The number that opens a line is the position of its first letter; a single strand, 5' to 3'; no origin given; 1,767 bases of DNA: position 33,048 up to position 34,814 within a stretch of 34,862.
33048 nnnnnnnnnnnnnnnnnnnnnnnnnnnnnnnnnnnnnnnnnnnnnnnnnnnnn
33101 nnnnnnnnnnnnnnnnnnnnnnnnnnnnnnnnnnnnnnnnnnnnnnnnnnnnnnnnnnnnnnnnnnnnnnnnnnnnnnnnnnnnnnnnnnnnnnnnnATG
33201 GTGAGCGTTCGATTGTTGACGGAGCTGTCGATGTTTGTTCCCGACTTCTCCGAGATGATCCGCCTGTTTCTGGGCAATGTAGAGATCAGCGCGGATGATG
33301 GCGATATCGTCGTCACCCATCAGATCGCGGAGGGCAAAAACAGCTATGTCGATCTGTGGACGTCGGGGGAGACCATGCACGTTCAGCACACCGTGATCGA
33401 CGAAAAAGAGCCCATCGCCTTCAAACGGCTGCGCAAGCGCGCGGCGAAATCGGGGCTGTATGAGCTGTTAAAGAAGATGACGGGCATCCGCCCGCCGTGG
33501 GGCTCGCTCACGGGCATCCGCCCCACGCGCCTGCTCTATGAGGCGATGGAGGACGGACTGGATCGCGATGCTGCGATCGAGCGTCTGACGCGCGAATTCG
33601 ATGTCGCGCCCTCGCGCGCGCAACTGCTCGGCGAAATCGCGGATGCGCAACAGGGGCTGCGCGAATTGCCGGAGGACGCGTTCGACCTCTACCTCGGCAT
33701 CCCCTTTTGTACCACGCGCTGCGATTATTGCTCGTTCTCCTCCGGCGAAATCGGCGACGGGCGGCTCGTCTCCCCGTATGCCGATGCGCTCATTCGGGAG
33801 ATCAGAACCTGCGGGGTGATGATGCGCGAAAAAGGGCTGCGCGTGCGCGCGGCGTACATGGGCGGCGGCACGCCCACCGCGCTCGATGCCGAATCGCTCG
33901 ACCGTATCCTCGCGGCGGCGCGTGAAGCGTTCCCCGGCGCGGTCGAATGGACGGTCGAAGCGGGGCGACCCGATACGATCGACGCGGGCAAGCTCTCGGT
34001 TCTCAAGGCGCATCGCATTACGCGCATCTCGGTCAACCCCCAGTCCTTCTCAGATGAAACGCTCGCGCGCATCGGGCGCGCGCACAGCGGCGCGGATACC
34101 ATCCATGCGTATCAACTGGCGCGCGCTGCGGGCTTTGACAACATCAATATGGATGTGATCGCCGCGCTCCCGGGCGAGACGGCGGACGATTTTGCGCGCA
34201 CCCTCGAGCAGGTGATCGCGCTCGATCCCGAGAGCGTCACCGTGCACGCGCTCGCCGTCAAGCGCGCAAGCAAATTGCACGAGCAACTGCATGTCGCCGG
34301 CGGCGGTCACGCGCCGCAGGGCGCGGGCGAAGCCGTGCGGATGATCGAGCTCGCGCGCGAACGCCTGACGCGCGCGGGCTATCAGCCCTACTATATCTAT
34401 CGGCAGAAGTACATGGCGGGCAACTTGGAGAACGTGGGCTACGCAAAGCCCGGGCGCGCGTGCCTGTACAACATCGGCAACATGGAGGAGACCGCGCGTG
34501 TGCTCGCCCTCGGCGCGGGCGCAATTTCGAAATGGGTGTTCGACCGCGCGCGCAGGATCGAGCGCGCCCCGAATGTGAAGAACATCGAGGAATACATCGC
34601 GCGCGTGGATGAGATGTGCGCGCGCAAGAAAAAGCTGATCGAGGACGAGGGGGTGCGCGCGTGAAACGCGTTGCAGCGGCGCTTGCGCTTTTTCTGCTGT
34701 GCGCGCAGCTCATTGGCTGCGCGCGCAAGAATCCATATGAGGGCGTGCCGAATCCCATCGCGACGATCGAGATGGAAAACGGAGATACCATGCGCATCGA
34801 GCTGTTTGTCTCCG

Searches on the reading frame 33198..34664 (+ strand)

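Call 54: search_protein_families(library=pfam, proteins=[window:33198-34664:+])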
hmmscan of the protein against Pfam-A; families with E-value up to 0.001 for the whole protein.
window:33198-34664:+ (488 aa): 1 family
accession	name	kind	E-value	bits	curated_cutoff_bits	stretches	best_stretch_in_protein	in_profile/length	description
PF04055.27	Radical_SAM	-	2.2e-21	77.2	29.5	1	168-338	4-165/166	Radical SAM superfamily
